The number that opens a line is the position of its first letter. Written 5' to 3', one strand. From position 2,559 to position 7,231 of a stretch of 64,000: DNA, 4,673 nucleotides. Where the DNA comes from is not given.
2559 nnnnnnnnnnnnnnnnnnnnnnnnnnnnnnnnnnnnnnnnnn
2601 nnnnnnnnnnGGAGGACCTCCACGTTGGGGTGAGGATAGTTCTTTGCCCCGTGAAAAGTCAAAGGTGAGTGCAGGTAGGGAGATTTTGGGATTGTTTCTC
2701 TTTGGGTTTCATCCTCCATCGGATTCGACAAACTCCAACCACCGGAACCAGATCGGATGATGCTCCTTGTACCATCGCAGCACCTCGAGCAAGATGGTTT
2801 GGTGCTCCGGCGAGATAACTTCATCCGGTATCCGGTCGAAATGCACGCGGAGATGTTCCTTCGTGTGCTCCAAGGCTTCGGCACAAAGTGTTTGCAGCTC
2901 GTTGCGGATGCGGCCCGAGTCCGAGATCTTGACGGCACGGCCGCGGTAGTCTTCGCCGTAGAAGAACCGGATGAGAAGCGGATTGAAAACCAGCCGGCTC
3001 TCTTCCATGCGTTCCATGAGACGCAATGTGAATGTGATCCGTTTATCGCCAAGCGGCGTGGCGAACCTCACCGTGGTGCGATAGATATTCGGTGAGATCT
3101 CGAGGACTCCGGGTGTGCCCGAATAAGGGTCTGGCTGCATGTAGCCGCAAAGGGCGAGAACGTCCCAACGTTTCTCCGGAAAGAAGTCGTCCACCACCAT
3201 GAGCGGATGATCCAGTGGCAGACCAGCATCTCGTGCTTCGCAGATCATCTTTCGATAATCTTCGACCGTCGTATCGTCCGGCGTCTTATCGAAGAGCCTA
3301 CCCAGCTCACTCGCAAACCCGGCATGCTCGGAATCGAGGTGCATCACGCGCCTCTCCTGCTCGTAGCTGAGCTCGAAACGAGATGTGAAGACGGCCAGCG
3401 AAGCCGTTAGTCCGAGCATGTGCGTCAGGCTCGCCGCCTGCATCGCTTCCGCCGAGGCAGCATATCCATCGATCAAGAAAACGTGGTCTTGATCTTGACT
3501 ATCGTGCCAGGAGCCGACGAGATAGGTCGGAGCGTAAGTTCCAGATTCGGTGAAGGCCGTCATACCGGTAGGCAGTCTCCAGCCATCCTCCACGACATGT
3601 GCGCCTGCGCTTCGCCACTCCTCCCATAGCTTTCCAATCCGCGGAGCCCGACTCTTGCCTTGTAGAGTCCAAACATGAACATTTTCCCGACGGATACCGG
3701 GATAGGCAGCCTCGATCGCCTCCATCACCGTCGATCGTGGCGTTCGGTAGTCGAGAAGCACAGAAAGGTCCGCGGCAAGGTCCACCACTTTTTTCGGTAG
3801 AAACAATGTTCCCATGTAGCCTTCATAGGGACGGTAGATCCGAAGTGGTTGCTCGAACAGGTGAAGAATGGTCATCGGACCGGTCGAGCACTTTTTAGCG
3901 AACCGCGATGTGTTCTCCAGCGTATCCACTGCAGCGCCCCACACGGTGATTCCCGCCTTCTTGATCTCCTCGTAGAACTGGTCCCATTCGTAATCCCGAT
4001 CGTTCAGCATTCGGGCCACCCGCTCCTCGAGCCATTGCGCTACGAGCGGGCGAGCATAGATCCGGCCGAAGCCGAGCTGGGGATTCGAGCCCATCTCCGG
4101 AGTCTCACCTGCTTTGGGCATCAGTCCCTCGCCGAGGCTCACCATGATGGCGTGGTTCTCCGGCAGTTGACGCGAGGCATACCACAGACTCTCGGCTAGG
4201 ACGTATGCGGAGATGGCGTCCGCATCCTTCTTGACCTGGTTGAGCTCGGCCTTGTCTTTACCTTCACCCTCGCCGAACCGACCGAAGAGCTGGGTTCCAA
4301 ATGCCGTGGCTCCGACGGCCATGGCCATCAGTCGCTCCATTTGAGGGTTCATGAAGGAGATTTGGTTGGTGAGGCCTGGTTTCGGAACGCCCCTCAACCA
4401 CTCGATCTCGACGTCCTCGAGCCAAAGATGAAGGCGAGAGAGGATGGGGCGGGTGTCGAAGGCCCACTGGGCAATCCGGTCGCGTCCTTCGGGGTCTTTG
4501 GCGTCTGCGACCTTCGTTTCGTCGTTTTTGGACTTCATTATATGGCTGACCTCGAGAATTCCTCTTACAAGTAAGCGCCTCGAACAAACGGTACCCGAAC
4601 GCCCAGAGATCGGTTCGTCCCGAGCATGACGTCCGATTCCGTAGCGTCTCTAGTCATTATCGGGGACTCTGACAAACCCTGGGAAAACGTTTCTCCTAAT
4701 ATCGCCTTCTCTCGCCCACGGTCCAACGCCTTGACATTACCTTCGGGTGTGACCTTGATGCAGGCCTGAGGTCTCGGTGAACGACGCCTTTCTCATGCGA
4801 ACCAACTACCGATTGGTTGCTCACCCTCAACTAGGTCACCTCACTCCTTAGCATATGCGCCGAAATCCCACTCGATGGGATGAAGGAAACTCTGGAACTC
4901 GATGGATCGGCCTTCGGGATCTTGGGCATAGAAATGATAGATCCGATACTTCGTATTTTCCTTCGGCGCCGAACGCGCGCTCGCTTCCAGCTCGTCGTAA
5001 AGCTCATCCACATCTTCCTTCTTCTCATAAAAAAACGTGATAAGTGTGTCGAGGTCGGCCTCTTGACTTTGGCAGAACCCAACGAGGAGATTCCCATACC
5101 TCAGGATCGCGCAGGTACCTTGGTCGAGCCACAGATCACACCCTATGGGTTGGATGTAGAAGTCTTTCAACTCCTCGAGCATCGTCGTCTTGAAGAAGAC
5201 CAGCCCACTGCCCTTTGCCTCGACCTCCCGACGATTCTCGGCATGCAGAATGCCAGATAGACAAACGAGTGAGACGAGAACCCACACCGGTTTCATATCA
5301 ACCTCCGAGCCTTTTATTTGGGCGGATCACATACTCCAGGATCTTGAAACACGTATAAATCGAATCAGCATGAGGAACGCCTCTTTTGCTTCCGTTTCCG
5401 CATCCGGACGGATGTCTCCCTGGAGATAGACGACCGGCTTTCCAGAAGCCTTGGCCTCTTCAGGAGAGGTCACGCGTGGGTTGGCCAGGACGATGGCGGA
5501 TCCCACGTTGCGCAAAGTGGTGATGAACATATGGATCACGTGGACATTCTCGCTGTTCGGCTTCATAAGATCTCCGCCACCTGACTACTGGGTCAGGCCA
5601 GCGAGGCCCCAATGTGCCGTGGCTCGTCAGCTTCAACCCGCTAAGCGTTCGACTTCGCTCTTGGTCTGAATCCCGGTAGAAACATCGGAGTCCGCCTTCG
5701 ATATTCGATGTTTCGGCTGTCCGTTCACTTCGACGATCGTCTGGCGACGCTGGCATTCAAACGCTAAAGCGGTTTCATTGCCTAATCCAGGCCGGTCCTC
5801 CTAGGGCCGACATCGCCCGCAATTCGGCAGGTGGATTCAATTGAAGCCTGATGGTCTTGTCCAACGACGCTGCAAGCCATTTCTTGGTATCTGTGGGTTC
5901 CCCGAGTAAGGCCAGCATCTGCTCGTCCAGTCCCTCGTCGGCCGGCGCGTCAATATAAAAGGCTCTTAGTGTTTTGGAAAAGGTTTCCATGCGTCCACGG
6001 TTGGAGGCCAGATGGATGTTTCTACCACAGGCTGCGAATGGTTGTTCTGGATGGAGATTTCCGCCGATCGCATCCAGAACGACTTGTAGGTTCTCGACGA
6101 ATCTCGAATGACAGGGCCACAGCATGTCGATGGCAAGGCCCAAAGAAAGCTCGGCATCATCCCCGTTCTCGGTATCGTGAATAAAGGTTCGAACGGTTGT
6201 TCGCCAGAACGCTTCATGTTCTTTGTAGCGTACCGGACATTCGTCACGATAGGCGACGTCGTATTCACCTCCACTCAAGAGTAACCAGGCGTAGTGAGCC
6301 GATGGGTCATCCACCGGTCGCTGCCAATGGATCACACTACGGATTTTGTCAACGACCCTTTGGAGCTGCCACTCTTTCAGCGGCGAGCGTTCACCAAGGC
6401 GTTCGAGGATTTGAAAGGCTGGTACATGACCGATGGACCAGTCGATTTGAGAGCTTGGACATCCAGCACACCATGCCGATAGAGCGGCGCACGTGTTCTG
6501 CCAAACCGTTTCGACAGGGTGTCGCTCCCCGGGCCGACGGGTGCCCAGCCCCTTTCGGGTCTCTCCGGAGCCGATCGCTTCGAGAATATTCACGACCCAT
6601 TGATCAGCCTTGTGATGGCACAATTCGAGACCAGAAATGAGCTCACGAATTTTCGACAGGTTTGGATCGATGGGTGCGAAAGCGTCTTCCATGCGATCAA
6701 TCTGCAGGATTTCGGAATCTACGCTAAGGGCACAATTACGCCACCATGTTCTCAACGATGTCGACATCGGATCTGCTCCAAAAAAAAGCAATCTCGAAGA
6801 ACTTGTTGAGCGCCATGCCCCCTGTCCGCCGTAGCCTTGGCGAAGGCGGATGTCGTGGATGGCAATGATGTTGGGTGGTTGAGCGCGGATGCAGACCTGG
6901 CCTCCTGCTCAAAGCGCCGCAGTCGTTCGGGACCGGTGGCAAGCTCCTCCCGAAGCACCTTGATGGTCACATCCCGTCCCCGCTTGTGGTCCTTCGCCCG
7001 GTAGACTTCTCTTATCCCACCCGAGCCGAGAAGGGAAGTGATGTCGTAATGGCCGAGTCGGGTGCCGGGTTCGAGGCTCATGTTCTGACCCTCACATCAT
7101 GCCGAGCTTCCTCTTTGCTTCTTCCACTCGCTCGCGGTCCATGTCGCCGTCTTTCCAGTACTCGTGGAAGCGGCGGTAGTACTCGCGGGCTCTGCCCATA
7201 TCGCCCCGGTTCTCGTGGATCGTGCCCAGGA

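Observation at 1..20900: Birth-and-death array of paralogous Ser/Thr kinases built from a bicistronic [type-A TPR kinase + type-B propeller kinase] module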

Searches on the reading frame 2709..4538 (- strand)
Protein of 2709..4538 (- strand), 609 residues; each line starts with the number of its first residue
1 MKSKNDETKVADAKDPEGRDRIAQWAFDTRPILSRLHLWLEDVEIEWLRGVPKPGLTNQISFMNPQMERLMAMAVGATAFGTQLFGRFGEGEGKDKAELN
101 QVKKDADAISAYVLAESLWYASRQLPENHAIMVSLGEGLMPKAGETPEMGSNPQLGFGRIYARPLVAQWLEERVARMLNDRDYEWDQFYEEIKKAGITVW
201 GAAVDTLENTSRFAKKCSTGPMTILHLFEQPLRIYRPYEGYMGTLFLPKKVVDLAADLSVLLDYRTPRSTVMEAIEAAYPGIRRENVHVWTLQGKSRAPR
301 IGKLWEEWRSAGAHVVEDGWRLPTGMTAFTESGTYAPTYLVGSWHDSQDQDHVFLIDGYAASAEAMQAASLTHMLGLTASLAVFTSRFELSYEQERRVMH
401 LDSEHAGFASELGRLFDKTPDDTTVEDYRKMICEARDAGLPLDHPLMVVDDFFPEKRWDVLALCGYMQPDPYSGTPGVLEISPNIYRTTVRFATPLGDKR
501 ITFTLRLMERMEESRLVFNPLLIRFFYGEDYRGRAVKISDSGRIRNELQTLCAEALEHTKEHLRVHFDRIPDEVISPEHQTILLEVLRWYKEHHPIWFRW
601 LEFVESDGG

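Call 9: search_protein_families(library=pfam, proteins=[window:2709-4538:-], max_evalue=0.01)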
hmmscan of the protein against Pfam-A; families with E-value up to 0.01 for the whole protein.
window:2709-4538:- (609 aa): 0 families

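Call 25: search_protein_families(library=ncbifam, proteins=[window:2709-4538:-], max_evalue=0.01)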
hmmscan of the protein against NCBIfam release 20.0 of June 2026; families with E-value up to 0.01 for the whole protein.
window:2709-4538:- (609 aa): 0 families

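Call 26: search_protein_families(library=padloc, proteins=[window:2709-4538:-], max_evalue=0.01)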
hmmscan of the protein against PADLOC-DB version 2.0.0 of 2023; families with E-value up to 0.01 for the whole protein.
window:2709-4538:- (609 aa): 0 families

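Call 53: search_solved_structures(query=window:2709-4538:-, max_evalue=1)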
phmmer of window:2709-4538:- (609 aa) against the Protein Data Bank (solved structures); distinct sequences matched with E-value up to 1: 0.

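Call 75: search_protein_representatives(protein=window:2709-4538:-)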
Query: 609 residues. Proteins with E-value up to 0.001 (for the whole library): 300; up to 1e-10: 200; up to 1e-30: 94. The best 150 are listed.
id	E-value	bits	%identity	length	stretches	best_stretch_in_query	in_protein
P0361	7.6e-230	781.0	58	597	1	19-603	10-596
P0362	4.3e-158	544.0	58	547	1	75-491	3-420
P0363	4.2e-143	494.5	44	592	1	20-603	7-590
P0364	7.5e-142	490.4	55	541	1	15-426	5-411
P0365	1.8e-134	466.0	45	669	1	15-596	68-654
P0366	1.4e-132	459.7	54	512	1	115-533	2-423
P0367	1.7e-126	439.6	55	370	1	115-476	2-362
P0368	3.9e-125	435.2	42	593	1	20-603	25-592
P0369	2.4e-124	432.6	57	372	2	259-495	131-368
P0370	3.5e-123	428.7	58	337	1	275-603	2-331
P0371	6.0e-117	408.1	56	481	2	17-241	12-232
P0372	3.0e-109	382.7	70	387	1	15-249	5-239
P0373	7.2e-109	381.4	56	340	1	199-532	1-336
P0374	1.3e-108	380.6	57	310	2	142-371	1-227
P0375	1.8e-105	370.2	41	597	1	17-602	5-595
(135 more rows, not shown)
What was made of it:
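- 2709..4538 (-): 609-aa ORF of unknown function between B1 and the B fragment (bystander gene). Small family: 300 cluster representatives at E<=1e-3 (call 75).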

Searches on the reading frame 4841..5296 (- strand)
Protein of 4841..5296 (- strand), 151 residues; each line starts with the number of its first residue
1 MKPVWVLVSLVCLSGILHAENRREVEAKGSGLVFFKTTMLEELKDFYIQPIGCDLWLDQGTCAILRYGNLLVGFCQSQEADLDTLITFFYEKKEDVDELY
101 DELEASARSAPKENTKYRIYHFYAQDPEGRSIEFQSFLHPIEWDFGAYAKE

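Call 9: search_protein_families(library=pfam, proteins=[window:4841-5296:-], max_evalue=0.01)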
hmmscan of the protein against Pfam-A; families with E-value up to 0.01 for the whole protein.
window:4841-5296:- (151 aa): 0 families

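Call 25: search_protein_families(library=ncbifam, proteins=[window:4841-5296:-], max_evalue=0.01)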
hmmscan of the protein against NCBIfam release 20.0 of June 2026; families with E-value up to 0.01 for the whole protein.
window:4841-5296:- (151 aa): 0 families

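Call 26: search_protein_families(library=padloc, proteins=[window:4841-5296:-], max_evalue=0.01)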
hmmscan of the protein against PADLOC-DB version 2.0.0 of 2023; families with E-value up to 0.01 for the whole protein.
window:4841-5296:- (151 aa): 0 families

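Call 52: search_solved_structures(query=window:4841-5296:-, max_evalue=1)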
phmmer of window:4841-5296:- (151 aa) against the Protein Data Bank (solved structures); distinct sequences matched with E-value up to 1: 0.

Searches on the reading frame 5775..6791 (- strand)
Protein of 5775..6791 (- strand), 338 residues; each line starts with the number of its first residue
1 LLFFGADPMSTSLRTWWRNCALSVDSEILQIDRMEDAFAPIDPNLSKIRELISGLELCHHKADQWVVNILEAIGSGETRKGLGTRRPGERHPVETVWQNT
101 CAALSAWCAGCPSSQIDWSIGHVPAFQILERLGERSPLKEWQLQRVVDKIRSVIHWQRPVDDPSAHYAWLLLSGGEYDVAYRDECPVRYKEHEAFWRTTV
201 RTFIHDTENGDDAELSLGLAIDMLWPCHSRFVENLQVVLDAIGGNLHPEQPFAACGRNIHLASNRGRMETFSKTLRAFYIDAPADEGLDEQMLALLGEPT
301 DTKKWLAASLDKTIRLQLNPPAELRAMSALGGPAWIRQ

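Call 9: search_protein_families(library=pfam, proteins=[window:5775-6791:-], max_evalue=0.01)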
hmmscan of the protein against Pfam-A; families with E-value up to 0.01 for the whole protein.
window:5775-6791:- (338 aa): 0 families

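Call 25: search_protein_families(library=ncbifam, proteins=[window:5775-6791:-], max_evalue=0.01)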
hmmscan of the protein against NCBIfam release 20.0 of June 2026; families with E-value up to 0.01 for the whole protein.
window:5775-6791:- (338 aa): 0 families

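Call 26: search_protein_families(library=padloc, proteins=[window:5775-6791:-], max_evalue=0.01)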
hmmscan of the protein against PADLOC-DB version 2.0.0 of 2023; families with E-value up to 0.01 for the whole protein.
window:5775-6791:- (338 aa): 0 families

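Call 78: search_protein_families(library=pfam, proteins=[window:5775-6791:-], max_evalue=0.1)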
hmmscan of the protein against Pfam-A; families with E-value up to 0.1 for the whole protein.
window:5775-6791:- (338 aa): 0 families

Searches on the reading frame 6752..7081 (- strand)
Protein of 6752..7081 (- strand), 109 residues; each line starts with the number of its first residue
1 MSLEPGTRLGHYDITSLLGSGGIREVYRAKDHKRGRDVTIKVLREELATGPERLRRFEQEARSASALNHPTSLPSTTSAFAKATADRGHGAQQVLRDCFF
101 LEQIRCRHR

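Call 56: search_protein_families(library=pfam, proteins=[window:6752-7081:-], max_evalue=0.1)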
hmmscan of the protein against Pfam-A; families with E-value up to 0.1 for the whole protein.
window:6752-7081:- (109 aa): 2 families
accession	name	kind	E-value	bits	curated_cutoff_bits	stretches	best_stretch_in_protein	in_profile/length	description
PF00069.31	Pkinase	-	0.00038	20.4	31.7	1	12-70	1-58/263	Protein kinase domain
PF07714.23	PK_Tyr_Ser-Thr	-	0.068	12.9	23.1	1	15-71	4-62/258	Protein tyrosine and serine/threonine kinase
